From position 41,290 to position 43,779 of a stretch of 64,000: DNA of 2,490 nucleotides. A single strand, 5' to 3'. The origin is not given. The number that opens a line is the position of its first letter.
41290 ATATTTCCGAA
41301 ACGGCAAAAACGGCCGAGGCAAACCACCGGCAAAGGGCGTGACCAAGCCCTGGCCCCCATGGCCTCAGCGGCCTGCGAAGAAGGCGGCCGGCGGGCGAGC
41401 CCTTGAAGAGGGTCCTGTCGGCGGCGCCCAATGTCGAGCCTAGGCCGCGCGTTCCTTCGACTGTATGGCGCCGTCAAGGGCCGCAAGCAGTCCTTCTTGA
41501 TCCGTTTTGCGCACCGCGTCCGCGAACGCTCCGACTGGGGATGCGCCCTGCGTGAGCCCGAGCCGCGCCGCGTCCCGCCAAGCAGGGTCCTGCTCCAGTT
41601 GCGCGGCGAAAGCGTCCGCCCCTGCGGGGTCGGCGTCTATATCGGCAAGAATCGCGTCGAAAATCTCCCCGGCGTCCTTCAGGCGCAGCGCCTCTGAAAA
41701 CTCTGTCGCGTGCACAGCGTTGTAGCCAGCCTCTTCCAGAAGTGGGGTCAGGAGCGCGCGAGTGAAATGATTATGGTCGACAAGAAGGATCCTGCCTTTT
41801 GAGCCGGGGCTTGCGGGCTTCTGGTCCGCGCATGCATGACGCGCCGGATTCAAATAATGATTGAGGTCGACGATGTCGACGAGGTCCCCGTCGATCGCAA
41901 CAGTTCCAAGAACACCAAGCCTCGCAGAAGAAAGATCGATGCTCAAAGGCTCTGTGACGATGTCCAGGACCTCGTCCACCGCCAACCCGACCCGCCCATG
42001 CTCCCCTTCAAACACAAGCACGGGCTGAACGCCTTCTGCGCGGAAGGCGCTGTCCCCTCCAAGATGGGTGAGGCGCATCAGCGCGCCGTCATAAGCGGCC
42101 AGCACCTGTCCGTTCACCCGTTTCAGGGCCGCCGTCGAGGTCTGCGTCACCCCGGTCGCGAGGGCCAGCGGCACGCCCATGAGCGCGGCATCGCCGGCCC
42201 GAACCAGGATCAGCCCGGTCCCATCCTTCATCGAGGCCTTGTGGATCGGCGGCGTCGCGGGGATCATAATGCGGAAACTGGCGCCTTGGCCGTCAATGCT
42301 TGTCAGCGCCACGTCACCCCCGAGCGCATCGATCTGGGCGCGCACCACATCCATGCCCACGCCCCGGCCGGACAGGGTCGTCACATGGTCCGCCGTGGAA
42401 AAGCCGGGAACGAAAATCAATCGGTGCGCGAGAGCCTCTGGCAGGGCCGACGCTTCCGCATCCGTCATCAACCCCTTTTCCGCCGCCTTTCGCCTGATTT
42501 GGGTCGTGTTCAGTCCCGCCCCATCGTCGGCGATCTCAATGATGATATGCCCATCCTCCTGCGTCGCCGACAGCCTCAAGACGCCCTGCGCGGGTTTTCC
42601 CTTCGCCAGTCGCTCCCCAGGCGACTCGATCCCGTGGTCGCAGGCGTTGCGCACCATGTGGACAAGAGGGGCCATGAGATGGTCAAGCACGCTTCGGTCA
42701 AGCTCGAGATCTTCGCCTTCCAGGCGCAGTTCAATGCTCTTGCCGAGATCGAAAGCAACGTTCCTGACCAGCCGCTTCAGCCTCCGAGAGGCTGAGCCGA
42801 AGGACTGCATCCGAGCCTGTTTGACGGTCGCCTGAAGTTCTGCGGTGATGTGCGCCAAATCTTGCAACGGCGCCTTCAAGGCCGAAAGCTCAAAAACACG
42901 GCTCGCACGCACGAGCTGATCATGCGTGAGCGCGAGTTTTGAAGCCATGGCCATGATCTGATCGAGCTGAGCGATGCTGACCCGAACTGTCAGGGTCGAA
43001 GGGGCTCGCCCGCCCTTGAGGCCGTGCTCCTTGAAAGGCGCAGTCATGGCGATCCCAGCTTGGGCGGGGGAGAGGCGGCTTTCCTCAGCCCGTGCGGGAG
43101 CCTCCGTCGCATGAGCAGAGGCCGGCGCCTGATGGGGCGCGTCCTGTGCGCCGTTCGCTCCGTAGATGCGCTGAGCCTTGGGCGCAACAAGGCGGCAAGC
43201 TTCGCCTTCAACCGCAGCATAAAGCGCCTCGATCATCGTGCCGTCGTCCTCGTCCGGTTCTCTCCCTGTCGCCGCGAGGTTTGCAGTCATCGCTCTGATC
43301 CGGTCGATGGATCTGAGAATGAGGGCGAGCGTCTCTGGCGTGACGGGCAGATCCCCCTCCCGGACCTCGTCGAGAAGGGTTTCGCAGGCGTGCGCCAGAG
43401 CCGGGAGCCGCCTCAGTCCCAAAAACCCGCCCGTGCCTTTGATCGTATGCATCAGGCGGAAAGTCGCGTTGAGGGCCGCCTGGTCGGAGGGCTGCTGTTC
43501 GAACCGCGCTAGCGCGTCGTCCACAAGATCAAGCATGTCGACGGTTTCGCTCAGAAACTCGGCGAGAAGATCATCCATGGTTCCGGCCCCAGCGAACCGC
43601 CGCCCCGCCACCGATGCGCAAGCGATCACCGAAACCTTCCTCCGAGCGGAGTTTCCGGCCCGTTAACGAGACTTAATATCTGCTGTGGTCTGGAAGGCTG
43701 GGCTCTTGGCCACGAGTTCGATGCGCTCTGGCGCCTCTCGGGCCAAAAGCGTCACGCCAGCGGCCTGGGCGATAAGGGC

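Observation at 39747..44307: ChpT-type phosphotransferase in line with a CheA-REC hybrid kinase, CheY and CheR, with no CheW, CheB or MCP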

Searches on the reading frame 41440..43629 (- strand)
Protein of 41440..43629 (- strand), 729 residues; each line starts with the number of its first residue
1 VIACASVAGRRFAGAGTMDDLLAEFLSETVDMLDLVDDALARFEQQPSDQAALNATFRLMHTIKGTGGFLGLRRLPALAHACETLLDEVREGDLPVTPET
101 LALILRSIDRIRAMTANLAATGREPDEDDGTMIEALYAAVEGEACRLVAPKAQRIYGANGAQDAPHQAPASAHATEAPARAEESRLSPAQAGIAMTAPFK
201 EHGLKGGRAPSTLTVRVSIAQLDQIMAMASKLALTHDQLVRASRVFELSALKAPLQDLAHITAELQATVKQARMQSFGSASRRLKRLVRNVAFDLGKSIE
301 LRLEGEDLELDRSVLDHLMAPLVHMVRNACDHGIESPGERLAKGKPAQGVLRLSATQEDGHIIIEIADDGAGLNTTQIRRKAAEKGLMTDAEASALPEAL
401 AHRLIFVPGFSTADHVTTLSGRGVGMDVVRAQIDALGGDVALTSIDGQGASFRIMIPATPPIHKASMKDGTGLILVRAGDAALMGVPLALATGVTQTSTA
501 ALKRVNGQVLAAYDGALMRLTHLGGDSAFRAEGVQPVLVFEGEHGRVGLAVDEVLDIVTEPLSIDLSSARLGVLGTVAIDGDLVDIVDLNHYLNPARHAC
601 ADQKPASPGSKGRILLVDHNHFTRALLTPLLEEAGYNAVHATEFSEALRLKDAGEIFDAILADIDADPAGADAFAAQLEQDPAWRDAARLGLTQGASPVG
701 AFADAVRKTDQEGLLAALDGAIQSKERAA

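Call 3: search_protein_families(library=pfam, proteins=[window:41440-43629:-], max_evalue=0.01)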
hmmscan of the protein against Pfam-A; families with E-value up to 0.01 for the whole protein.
window:41440-43629:- (729 aa): 6 families
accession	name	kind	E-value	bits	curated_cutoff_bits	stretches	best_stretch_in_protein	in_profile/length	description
PF01627.28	Hpt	-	2.3e-15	57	24.6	1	20-113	1-83/84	Hpt domain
PF02518.31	HATPase_c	-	1.7e-14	54.6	26.4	1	321-459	5-110/111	Histidine kinase-, DNA gyrase B-, and HSP90-like ATPase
PF02895.20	H-kinase_dim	-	4.2e-06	27.6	23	1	214-269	3-65/68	Signal transducing histidine kinase, homodimeric domain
PF01584.24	CheW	-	0.0018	18.4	23.5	0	527-592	61-133/138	CheW-like domain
PF00072.30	Response_reg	-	0.0048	17.5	30.2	0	614-665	1-51/111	Response regulator receiver domain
PF15177.11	IL28A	-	0.0086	16.4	27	0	222-287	55-123/157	Interleukin-28A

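Call 4: search_protein_families(library=ncbifam, proteins=[window:41440-43629:-], max_evalue=0.01)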
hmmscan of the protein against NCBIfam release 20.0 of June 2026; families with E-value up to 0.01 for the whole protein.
window:41440-43629:- (729 aa): 29 families (the best 25 are shown)
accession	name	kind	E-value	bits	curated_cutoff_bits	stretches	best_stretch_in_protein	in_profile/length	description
NF041336.1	CheA_Halo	equivalog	1.6e-104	350.9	950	2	214-589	293-663/666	chemotaxis protein CheA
NF007835.0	PRK10547.1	equivalog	9.3e-72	242.6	793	2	181-462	245-527/670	chemotaxis protein CheA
NF052574.1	HisKinEspCMyxo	equivalog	8.1e-12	44.1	1200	2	390-463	574-642/785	serine histidine kinase EspC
TIGR02956.1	TMAO_torS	equivalog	2.8e-09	35.7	676.5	1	409-459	633-683/967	TMAO reductase system sensor histidine kinase/response regulator TorS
NF046026.1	HisKinCckACaul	equivalog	6.8e-08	31.1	1000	2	609-664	556-612/678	cell cycle histidine kinase CckA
NF007688.0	PRK10364.1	equivalog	3e-07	29.5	479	1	405-459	403-452/460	two-component system sensor histidine kinase ZraS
NF011874.0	PRK15347.1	equivalog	5.6e-07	28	852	0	593-665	673-743/921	two component system sensor kinase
NF008298.1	PRK11086.1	subfamily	1.8e-06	26.7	520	1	404-458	476-525/529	DcuS/MalK family sensor histidine kinase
TIGR02916.1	PEP_his_kin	equivalog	3.4e-05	22.6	300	1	417-457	639-679/679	XrtA/PEP-CTERM system histidine kinase PrsK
NF008543.0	PRK11466.1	equivalog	3.6e-05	21.8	982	0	611-680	681-750/914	TMAO reductase system sensor histidine kinase/response regulator TorS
NF010076.0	PRK13557.1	subfamily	6.3e-05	21.6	631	0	602-664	406-468/540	histidine kinase famiy protein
NF010411.0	PRK13837.1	equivalog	7.5e-05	20.9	647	1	405-466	627-683/828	two-component system VirA-like sensor kinase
NF008302.0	PRK11091.1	equivalog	7.7e-05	21.1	838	1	419-460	466-507/779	aerobic respiration two-component sensor histidine kinase ArcB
NF008468.0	PRK11360.1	equivalog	9.8e-05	20.9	646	1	405-460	560-610/616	two-component system sensor histidine kinase AtoS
NF041832.1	near_NosP_CTERM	subfamily_domain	0.00012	21.3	400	0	419-461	186-228/370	NahK/ErcS family hybrid sensor histidine kinase/response regulator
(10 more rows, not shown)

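Call 78: find_homologous_proteins(query=window:41440-43578:-, max_evalue=1e-20)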
Query window:41440-43578:- (712 aa): 7847 proteins with E <= 1e-20 among 8000 candidates; the best 120 are listed.
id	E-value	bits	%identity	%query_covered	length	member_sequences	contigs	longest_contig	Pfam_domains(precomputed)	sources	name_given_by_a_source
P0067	0.0e+0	1513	99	100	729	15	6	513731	PF02895.21,PF02518.32,PF01627.29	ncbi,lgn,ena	-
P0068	1.4e-243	829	47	80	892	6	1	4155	PF02895.21,PF01584.25,PF02518.32,PF01627.29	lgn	-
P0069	2.9e-239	814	64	37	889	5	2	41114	PF02895.21,PF01584.25,PF02518.32,PF01627.29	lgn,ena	-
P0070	1.5e-234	799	47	80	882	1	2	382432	PF02895.21,PF01584.25,PF02518.32,PF01627.29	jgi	jgi:two-component system chemotaxis sensor kinase CheA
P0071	1.5e-230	786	62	37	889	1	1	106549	PF02895.21,PF01584.25,PF02518.32,PF01627.29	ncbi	-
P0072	2.2e-203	696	45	80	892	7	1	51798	PF02895.21,PF01584.25,PF02518.32,PF01627.29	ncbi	ncbi:MAG: chemotaxis protein CheW [Caulobacterales bacterium]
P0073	1.6e-180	620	44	80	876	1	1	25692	PF02895.21,PF01584.25,PF02518.32,PF01627.29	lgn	-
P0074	6.5e-180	618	42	80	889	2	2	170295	PF02895.21,PF01584.25,PF02518.32,PF01627.29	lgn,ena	-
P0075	5.3e-176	605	42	80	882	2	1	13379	PF02895.21,PF01584.25,PF02518.32,PF01627.29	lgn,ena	-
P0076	8.9e-173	595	44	54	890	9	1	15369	PF02895.21,PF01584.25,PF02518.32,PF01627.29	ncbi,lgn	ncbi:MAG: chemotaxis protein CheW [Caulobacterales bacterium]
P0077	8.9e-173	595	54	37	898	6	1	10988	PF02895.21,PF01584.25,PF02518.32,PF01627.29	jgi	jgi:two-component system chemotaxis sensor kinase CheA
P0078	2.0e-171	590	46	54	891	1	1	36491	PF02895.21,PF01584.25,PF02518.32,PF01627.29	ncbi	-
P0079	3.1e-169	583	42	80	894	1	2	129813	PF02895.21,PF01584.25,PF02518.32,PF01627.29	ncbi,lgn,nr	ncbi:MAG: chemotaxis protein CheW [Alphaproteobacteria bacterium]|nr:chemotaxis protein CheW [Alphap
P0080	2.2e-168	580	42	80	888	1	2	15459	PF02895.21,PF01584.25,PF02518.32,PF01627.29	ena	-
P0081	2.7e-166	573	46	53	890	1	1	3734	PF02895.21,PF01584.25,PF02518.32,PF01627.29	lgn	-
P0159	7.7e-145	502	41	80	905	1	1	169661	PF02895.21,PF01584.25,PF02518.32,PF00072.31,PF01627.29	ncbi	ncbi:chemotaxis protein CheW [Phreatobacter sp. HK31-P]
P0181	1.8e-144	501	43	53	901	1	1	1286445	PF02895.21,PF01584.25,PF02518.32,PF01627.29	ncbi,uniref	ncbi:chemotaxis protein CheW [Hirschia litorea]|uniref:histidine kinase n=1 Tax=Hirschia litorea Tax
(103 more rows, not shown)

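Call 80: find_encoding_contigs(protein=P0181, flank=6000, max_places=1)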
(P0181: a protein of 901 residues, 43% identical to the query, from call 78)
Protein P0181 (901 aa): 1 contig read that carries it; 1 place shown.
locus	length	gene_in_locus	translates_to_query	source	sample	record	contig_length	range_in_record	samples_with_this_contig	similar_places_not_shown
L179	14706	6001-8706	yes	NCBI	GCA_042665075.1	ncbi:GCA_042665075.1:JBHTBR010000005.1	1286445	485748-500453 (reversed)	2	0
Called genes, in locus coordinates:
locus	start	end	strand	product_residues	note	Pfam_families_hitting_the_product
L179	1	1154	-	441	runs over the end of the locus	PF19425:Csd3_N2 (weak), PF01551:Peptidase_M23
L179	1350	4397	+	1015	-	PF11739:YdbH-like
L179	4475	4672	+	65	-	PF13617:Lipoprotein_19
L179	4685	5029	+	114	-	PF07027:DUF1318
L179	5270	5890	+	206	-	PF10090:HPTransfase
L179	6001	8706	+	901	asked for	PF01627:Hpt, PF02895:H-kinase_dim, PF02518:HATPase_c, PF01584:CheW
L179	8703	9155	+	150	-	PF01584:CheW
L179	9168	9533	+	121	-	PF00072:Response_reg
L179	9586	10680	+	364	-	PF00072:Response_reg, PF01339:CheB_methylest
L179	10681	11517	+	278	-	PF03705:CheR_N, PF01739:CheR, PF13649:Methyltransf_25 (faint), PF08242:Methyltransf_12 (faint), PF08241:Methyltransf_11 (faint)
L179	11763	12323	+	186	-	PF00213:OSCP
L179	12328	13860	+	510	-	PF02874:ATP-synt_ab_N, PF00006:ATP-synt_ab, PF00306:ATP-synt_ab_C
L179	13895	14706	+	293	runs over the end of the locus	PF00231:ATP-synt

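Call 81: find_encoding_contigs(protein=P0159, flank=6000, max_places=1)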
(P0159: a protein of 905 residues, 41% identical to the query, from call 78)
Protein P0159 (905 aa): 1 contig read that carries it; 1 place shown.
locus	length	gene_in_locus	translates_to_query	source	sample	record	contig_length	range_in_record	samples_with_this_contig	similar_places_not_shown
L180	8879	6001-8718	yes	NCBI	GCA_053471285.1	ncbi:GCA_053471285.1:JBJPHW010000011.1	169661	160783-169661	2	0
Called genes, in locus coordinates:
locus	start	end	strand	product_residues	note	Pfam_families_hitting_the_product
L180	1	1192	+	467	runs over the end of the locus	PF02233:PNTB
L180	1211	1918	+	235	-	PF05721:PhyH (weak)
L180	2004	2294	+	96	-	PF11746:DUF3303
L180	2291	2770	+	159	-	PF00583:Acetyltransf_1, PF13673:Acetyltransf_10, PF13508:Acetyltransf_7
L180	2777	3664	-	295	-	-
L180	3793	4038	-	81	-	PF01165:Ribosomal_S21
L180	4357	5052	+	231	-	PF06242:TrcR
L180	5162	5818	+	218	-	PF10090:HPTransfase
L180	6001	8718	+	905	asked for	PF01627:Hpt, PF02895:H-kinase_dim, PF02518:HATPase_c, PF01584:CheW, PF00072:Response_reg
